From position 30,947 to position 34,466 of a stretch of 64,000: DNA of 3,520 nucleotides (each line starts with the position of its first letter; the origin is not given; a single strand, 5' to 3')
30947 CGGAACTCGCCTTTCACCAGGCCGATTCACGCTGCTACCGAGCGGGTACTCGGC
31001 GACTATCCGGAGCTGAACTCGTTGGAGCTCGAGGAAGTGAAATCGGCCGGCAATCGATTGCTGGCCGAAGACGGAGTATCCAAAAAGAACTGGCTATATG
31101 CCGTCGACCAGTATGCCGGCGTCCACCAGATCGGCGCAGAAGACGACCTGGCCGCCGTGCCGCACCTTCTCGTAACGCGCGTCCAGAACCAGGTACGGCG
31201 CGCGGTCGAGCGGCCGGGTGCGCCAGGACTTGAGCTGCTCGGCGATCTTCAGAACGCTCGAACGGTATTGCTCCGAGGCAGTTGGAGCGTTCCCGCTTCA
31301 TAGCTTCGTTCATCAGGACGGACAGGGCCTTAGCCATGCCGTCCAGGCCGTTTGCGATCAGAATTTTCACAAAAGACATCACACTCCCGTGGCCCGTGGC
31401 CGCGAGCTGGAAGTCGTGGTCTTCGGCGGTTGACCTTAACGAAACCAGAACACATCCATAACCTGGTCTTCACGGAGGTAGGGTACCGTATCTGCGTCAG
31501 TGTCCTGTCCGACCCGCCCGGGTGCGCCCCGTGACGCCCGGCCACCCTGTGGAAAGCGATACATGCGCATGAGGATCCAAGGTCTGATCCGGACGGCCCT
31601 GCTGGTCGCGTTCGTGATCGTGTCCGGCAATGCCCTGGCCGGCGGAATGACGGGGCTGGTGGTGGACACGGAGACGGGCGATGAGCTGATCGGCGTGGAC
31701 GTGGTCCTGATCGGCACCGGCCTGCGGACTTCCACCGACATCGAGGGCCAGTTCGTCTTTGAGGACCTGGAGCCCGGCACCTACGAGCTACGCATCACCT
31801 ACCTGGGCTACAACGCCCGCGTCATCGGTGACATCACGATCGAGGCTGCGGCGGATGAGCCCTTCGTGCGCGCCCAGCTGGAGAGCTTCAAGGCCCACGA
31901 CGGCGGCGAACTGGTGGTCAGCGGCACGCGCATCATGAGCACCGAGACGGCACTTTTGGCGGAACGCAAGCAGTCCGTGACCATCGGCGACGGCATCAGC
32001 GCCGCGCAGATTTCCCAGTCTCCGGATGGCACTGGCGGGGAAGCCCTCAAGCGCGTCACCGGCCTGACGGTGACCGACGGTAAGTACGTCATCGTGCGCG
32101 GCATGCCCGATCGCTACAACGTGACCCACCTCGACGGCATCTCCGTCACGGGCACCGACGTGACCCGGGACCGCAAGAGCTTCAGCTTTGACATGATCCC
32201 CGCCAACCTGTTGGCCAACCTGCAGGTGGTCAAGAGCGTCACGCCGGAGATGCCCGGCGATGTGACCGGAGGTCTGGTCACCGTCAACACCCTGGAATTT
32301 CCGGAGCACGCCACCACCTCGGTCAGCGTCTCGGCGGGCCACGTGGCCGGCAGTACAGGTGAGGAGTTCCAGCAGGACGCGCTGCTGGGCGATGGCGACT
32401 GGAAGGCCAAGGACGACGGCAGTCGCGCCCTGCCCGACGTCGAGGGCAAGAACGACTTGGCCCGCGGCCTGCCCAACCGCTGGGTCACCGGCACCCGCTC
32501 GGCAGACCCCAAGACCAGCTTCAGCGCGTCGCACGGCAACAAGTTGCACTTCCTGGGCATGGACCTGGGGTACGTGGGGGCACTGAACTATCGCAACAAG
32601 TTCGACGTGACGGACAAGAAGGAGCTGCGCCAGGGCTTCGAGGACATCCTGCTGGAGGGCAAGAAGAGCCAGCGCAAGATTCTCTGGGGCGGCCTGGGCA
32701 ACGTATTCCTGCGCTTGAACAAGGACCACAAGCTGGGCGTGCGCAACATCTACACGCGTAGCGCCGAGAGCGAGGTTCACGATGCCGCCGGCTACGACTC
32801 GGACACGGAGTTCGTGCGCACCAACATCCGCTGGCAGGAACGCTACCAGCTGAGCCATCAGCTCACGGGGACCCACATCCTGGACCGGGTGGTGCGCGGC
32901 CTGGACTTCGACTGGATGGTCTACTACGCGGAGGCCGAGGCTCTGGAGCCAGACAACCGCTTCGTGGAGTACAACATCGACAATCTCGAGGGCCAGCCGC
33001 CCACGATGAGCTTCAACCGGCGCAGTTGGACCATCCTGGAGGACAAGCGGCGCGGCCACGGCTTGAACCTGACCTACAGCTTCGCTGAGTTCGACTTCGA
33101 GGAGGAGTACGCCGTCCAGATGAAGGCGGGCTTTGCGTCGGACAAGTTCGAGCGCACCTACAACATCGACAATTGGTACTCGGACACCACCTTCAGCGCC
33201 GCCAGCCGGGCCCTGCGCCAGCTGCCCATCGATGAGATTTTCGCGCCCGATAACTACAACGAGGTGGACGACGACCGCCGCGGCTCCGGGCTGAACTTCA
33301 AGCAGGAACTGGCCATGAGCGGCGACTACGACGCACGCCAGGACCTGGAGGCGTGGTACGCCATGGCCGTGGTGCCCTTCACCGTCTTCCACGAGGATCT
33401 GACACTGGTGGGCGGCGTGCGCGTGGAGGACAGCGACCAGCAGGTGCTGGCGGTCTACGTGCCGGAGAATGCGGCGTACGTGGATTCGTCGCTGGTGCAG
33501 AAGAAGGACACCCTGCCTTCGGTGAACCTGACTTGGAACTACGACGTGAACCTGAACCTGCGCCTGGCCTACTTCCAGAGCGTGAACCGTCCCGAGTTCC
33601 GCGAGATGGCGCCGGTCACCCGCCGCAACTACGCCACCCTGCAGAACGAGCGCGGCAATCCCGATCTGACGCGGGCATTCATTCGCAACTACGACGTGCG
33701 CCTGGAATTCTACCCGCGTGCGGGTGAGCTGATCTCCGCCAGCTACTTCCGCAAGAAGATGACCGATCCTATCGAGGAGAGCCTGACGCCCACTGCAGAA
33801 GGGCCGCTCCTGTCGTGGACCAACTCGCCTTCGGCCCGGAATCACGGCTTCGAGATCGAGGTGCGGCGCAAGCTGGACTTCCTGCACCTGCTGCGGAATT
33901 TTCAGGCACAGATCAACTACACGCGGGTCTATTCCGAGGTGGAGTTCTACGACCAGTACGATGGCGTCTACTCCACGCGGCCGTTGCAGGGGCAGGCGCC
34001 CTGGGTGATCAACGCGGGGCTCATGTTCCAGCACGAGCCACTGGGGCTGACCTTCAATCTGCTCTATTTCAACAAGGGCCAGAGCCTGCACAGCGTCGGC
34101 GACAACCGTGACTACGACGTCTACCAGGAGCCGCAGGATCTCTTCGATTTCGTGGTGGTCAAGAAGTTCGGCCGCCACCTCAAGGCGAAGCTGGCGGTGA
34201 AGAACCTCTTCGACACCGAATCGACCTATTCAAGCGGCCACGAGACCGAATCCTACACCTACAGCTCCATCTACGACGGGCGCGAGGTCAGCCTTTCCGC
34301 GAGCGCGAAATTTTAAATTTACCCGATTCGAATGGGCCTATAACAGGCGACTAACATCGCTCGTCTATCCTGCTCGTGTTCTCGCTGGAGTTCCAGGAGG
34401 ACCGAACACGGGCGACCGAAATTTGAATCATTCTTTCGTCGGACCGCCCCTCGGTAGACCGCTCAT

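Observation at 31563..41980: Self-contained TonB-dependent uptake island: SusC-like receptor, T9SS-sorted surface protein and a TtpB/TtpC/ExbB/ExbD/TonB/TtpD-type energizer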

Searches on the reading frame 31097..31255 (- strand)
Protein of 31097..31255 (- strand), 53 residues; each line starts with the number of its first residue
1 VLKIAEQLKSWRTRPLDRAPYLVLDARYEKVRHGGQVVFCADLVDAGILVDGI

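Call 32: search_protein_families(library=pfam, proteins=[window:31097-31255:-], max_evalue=10)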
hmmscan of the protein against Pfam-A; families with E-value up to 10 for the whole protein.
seq(53 aa): 1 family
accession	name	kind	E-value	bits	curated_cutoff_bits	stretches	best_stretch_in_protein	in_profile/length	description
PF00872.24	Transposase_mut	-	3.9e-08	33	21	1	4-52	144-193/379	Transposase, Mutator family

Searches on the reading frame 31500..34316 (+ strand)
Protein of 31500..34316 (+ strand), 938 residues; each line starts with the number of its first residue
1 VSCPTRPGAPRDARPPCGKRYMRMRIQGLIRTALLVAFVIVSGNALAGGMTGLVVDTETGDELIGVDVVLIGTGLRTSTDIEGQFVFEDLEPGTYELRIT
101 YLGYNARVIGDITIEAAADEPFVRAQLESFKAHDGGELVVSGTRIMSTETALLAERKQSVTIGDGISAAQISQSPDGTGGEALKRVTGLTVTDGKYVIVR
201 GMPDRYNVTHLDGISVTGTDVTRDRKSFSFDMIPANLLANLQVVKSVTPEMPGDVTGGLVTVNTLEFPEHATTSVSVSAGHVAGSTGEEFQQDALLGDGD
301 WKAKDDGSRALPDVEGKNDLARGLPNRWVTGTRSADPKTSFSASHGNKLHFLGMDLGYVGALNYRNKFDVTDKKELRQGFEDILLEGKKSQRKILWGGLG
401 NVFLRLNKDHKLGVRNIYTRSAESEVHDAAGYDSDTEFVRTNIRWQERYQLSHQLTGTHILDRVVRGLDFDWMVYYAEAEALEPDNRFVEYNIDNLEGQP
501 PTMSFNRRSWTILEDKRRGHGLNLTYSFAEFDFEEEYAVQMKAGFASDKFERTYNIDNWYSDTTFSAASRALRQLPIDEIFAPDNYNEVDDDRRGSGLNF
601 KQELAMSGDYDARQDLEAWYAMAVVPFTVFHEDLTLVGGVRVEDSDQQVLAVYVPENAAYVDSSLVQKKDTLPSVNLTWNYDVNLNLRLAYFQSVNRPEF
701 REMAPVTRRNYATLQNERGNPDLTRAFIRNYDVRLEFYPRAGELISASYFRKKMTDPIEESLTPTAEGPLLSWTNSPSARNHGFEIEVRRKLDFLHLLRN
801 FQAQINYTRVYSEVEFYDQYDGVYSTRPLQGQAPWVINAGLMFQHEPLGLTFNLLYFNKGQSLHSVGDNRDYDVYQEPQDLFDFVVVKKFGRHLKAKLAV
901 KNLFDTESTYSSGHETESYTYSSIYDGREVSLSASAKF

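Call 3: search_protein_families(library=pfam, proteins=[window:31500-34316:+], max_evalue=0.01)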
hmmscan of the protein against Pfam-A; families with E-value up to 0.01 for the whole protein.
window:31500-34316:+ (938 aa): 5 families
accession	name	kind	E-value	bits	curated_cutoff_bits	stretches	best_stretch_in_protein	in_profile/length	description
PF00593.30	TonB_dep_Rec_b-barrel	-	8.5e-28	98.8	27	1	496-903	40-436/436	TonB dependent receptor-like, beta-barrel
PF13620.12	CarboxypepD_reg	-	1.2e-12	48.4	32.3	1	50-121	2-76/82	Carboxypeptidase regulatory-like domain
PF13715.12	CarbopepD_reg_2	-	1.3e-12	48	32.2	1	51-108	2-59/88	CarboxypepD_reg-like domain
PF07715.20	Plug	-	7.8e-09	36.4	23.9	1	157-248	6-95/107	TonB-dependent Receptor Plug Domain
PF17210.9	SdrD_B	-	0.0089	16.7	29.7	0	76-100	41-65/112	SdrD B-like domain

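Call 4: search_protein_families(library=ncbifam, proteins=[window:31500-34316:+], max_evalue=0.01)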
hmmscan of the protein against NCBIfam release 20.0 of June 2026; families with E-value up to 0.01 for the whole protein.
window:31500-34316:+ (938 aa): 4 families
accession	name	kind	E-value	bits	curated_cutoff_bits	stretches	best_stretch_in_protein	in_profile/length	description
TIGR01782.1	TonB-Xanth-Caul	subfamily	2.1e-72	244.7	310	2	529-938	420-868/868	TonB-dependent receptor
TIGR04056.1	OMP_RagA_SusC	subfamily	2e-11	43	368.25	1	50-107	3-57/981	SusC/RagA family TonB-linked outer membrane protein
TIGR01786.1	TonB-hemlactrns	subfamily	9.1e-11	40.8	323.75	1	439-938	265-719/719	TonB-dependent hemoglobin/transferrin/lactoferrin family receptor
TIGR01785.1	TonB-hemin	subfamily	4.3e-09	35.4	316.85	1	608-938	357-677/677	TonB-dependent heme/hemoglobin receptor family protein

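Call 42: search_solved_structures(query=window:31563-34313:+, max_evalue=0.001)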
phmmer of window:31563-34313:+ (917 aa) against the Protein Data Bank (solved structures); distinct sequences matched with E-value up to 0.001: 1.
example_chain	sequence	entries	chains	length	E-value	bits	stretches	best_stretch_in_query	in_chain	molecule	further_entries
4u3s_B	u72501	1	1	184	0.00033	22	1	12-96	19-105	Cellulosomal scaffoldin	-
